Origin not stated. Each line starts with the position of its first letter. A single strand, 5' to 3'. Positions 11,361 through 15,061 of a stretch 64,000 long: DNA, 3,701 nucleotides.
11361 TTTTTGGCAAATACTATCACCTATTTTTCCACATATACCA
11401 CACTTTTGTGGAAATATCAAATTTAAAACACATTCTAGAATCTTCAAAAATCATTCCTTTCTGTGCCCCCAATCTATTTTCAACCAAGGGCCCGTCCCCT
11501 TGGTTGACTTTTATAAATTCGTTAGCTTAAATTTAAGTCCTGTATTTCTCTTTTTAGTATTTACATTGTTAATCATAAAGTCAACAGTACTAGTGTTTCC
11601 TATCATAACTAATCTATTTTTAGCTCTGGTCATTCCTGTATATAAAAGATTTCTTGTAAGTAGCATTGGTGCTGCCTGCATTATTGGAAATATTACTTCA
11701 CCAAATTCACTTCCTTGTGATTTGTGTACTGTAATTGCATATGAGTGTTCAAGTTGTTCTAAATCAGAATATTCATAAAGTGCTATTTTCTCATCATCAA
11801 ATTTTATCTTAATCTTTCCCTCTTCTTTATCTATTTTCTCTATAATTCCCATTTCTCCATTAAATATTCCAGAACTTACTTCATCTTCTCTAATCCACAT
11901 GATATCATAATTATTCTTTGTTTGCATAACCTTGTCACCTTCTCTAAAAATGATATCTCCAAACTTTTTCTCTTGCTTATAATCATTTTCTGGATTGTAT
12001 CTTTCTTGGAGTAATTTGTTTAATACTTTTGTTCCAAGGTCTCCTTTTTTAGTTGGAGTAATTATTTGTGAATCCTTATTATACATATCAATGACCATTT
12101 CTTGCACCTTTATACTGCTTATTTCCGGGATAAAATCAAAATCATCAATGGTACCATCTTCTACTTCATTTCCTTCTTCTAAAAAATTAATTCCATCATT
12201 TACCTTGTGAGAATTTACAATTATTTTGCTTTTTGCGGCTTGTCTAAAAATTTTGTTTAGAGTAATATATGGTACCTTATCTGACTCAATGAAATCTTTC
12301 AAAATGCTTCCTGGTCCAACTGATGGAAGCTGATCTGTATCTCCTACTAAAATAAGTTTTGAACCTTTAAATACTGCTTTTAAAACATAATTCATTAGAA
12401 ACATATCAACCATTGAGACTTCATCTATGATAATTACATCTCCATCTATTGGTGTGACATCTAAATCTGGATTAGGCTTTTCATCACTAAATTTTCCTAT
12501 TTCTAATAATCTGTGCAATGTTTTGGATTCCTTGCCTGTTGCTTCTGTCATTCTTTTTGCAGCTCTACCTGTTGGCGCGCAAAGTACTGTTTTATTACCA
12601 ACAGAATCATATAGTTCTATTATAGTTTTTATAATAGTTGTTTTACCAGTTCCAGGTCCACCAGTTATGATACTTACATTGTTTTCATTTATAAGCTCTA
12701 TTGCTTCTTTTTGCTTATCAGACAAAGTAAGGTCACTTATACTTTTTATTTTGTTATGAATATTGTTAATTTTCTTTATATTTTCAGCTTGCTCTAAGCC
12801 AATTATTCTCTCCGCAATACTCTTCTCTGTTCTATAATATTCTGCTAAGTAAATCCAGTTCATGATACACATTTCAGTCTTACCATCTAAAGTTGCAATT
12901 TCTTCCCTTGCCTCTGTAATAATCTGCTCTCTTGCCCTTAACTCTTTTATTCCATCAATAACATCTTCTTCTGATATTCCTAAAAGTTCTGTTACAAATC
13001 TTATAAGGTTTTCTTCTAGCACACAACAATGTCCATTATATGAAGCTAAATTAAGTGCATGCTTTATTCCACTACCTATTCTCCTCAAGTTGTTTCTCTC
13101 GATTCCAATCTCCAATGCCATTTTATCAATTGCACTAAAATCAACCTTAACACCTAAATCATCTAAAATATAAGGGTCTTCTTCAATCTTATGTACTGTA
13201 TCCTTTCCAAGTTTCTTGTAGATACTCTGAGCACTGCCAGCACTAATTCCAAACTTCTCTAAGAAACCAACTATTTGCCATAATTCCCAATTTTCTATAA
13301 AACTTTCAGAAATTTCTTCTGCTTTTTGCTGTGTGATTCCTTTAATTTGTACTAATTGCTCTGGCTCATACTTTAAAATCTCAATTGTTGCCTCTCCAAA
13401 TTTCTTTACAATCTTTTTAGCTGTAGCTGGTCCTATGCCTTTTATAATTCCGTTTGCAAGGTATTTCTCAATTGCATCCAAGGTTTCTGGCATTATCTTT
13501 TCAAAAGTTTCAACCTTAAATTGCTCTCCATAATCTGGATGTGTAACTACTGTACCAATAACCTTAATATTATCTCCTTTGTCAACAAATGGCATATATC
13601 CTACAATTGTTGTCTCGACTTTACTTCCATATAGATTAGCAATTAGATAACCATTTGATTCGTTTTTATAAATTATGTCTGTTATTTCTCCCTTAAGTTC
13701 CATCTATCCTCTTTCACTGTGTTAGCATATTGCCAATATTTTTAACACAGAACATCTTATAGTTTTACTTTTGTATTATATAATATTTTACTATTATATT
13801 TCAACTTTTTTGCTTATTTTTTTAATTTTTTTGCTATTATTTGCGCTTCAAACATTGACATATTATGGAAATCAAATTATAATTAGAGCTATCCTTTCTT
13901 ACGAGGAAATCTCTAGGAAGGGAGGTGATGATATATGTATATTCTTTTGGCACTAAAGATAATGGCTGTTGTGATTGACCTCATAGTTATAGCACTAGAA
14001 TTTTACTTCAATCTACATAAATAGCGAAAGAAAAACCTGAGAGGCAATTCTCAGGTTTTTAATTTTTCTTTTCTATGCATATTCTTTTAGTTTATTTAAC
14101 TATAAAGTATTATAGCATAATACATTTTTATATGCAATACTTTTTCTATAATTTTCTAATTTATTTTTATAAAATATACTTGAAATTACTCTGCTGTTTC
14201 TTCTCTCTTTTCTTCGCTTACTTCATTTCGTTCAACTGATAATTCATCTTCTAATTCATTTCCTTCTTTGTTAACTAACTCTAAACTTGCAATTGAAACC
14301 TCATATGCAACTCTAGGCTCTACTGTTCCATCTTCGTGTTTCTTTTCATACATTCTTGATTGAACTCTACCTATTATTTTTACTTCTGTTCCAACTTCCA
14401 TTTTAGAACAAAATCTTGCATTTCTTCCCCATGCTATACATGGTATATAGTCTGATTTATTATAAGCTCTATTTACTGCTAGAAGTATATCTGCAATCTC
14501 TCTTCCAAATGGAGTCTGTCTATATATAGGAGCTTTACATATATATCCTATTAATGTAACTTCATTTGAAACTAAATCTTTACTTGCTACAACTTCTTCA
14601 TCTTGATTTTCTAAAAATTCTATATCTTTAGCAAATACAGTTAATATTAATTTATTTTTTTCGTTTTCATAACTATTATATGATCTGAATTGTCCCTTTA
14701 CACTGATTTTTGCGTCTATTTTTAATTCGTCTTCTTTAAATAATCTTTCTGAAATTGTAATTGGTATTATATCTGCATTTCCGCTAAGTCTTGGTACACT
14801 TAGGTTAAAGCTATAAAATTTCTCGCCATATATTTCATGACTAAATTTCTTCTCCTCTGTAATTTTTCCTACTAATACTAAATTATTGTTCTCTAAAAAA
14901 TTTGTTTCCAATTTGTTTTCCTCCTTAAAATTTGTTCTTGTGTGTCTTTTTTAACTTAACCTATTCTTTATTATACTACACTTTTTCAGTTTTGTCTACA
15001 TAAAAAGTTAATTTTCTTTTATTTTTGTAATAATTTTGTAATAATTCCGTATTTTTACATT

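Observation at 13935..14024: Paralogous about 29-aa hydrophobic peptides with near-perfect RBS and own terminators (second copy 58746-58832)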

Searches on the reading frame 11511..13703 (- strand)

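Call 75: search_protein_families(library=pfam, proteins=[window:11511-13703:-], max_evalue=0.01)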
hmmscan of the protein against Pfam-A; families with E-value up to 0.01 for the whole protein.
window:11511-13703:- (730 aa): 26 families (the best 25 are shown)
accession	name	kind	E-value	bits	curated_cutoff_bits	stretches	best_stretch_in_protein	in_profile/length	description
PF13245.12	AAA_19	-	1e-41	142.7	25.1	1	331-464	1-134/134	AAA domain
PF13604.12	AAA_30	-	1.1e-40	139.9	27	1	326-504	1-171/191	AAA domain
PF14490.11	HHH_RecD2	-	6.5e-29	100.1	27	2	138-227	2-92/92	ATP-dependent RecD2 DNA helicase HHH domain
PF18335.7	SH3_13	-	3.7e-23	81.5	41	1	561-635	1-65/65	ATP-dependent RecD-like DNA helicase SH3 domain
PF23139.1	OB_YrrC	-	2.3e-21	75.9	27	1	2-72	3-76/76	ATP-dependent DNA helicase YrrC, OB-fold domain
PF13538.12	UvrD_C_2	-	1.1e-17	64.1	27.4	1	653-701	1-52/52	UvrD-like helicase C-terminal domain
PF01443.25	Viral_helicase1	-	8.9e-15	55.6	21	2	345-470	2-110/228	Viral superfamily 1 RNA helicase core domain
PF13086.12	AAA_11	-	1.1e-11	45.4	27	1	327-387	2-70/257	AAA domain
PF05970.20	PIF1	-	4.9e-09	36.5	25.9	1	327-521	2-219/223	PIF1-like helicase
PF14520.12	HHH_5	-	2.1e-07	31.8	27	1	87-132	7-52/57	Helix-hairpin-helix domain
PF02562.22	PhoH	-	3.1e-06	27.3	27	1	328-393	6-73/205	PhoH-like protein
PF20720.3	nSTAND3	-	8.5e-06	26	27.2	1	331-365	7-41/155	Novel STAND NTPase 3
PF12826.13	HHH_2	-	6.3e-05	23.5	27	1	87-139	8-59/64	Helix-hairpin-helix motif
PF13361.12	UvrD_C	-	6.4e-05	23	25.6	1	655-702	288-347/350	UvrD-like helicase C-terminal domain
PF00270.35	DEAD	-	0.00019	21.6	26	1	330-471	3-141/167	DEAD/DEAH box helicase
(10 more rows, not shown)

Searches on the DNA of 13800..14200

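Call 11: search_rna_families(source=window, start=13800, end=14200, threshold=evalue, max_evalue=10)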
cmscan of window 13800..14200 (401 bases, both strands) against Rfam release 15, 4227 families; matches with E-value up to 10: 8.
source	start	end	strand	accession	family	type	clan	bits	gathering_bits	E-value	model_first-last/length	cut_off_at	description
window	13987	14066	+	RF02449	ncr1015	Gene; sRNA;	-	19.2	60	3.2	1-121/121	no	Bacillus sRNA ncr1015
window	13973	14060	+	RF04339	Plastid-psbJ-3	Cis-reg;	CL00152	18.2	61.7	1.2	1-125/125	no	Plastid-psbJ-3 3UTR RNA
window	14031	14062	+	RF03210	mir-7359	Gene; miRNA;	-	17.6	90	1.5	1-56/56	no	mir-7359 microRNA precursor family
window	14107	14140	-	RF01378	CRISPR-DR65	Gene; CRISPR;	-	16.5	43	9.2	1-37/37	no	CRISPR RNA direct repeat element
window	13985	14090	-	RF01215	snoR97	Gene; snRNA; snoRNA; HACA-box;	-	15.9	40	8.2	1-106/106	no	Small nucleolar RNA snoR97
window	13920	13984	+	RF01280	snoR14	Gene; snRNA; snoRNA; CD-box;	CL00076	15.4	40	3.4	1-84/84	no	Small nucleolar RNA snoR14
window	13921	13944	+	RF01285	snoU31b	Gene; snRNA; snoRNA; CD-box;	-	13.7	37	8.8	1-86/86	no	Small nucleolar RNA U31b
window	14030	14062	+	RF04357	Plastid-ndhA-ndhB-2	Intron;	CL00155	12.9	53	6.2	1-41/41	no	Plastid-ndhA-ndhB-2 group II-D5 intron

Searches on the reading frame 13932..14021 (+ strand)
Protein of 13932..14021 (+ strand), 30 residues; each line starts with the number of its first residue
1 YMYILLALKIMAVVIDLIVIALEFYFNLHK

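Call 12: search_protein_families(library=pfam, proteins=[window:13935-14021:+], max_evalue=10)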
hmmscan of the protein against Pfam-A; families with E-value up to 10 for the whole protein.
seq(29 aa): 0 families

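Call 14: search_protein_families(library=ncbifam, proteins=[window:13935-14021:+], max_evalue=10)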
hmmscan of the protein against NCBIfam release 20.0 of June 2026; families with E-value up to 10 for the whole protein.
seq(29 aa): 0 families

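Call 34: list_cluster_members(proteins=[window:13935-14021:+, window:58746-58829:+, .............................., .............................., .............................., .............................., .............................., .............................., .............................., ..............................])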
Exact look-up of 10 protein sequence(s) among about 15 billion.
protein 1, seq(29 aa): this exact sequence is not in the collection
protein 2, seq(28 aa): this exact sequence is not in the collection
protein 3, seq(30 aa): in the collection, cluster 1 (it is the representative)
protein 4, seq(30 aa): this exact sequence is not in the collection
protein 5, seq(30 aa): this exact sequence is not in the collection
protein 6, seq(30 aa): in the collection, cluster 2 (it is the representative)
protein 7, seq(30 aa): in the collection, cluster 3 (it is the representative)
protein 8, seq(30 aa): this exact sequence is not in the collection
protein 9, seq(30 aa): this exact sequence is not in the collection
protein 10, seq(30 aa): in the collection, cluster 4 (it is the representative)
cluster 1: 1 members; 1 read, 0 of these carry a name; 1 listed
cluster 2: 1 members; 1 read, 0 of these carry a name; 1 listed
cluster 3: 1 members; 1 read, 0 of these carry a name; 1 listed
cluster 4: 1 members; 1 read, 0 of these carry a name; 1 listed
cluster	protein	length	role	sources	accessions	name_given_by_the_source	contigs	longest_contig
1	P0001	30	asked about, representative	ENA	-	-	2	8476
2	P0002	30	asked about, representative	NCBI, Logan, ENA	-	-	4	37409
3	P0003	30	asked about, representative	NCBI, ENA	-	-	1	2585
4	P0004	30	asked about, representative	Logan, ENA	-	-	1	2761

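Call 54: search_protein_families(library=pfam, alignment_id=A5, max_evalue=10)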
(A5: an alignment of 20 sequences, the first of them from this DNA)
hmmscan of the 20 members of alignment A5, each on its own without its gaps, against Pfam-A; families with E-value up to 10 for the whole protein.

A. member 1, seq(29 aa): 0 families

B. families by the number of members that match (of 20 scanned): 1 family
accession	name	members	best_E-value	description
PF01102.23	Glycophorin_A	2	0.55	Glycophorin A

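Call 55: search_solved_structures(query=A5, max_evalue=10)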
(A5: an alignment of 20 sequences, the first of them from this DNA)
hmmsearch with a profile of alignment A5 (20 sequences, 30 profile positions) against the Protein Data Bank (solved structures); distinct sequences matched with E-value up to 10: 0.

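Call 56: search_protein_families(library=phrogs, alignment_id=A5, max_evalue=1)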
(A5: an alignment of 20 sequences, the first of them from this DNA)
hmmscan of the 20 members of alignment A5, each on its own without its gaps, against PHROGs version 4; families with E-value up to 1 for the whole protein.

A. member 1, seq(29 aa): 0 families

B. families by the number of members that match (of 20 scanned): 7 families
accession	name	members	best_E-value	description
phrog_8481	-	2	0.28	-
phrog_34085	-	1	0.094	-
phrog_20980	-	1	0.11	-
phrog_24944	-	1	0.29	-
phrog_31326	-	1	0.57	-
phrog_2401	-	1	0.57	periplasmic protein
phrog_30715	-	1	0.95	-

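Call 86: search_protein_representatives(protein=window:13932-14021:+)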
Query: 30 residues. Proteins with E-value up to 0.001 (for the whole library): 0; up to 1e-10: 0; up to 1e-30: 0. The best 0 are listed.

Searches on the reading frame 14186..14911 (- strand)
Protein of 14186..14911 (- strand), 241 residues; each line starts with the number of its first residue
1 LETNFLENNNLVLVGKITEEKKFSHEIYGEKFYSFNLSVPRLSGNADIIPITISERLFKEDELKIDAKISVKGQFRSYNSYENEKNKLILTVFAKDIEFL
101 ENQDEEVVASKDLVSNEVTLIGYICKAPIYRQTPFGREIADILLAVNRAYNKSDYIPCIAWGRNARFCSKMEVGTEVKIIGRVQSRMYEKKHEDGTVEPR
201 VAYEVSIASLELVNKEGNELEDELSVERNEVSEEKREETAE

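Call 75: search_protein_families(library=pfam, proteins=[window:14186-14911:-], max_evalue=0.01)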
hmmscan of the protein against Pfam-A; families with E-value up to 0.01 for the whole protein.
window:14186-14911:- (241 aa): 2 families
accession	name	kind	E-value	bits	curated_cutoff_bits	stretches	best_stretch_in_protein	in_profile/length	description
PF00436.31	SSB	-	1.4e-21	76.9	26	2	116-209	2-100/104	Single-strand binding protein family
PF01336.31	tRNA_anti-codon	-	0.0049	17.2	27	0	153-211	26-73/75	OB-fold nucleic acid binding domain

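Call 90: find_encoding_contigs(protein=window:14186-14911:-, flank=1500, max_places=8)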
Protein window:14186-14911:- (241 aa): 5 contigs read that carry it; 2 places shown.
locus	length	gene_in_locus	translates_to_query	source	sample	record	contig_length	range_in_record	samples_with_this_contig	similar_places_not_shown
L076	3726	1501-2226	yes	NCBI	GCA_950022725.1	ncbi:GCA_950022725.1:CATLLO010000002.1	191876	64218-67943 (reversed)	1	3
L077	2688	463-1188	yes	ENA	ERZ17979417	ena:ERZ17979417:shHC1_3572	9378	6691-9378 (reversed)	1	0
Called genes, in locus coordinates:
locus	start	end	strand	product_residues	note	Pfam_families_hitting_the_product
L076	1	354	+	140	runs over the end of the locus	PF01925:TauE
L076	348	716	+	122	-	PF01925:TauE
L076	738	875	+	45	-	-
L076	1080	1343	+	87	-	-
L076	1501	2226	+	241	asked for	PF00436:SSB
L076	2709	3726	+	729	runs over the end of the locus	-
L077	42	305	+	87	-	-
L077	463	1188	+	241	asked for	PF00436:SSB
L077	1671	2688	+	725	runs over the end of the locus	PF23139:OB_YrrC, PF14520:HHH_5, PF14490:HHH_RecD2, PF05970:PIF1, PF13245:AAA_19, PF13604:AAA_30, PF18335:SH3_13, PF13538:UvrD_C_2, +4 more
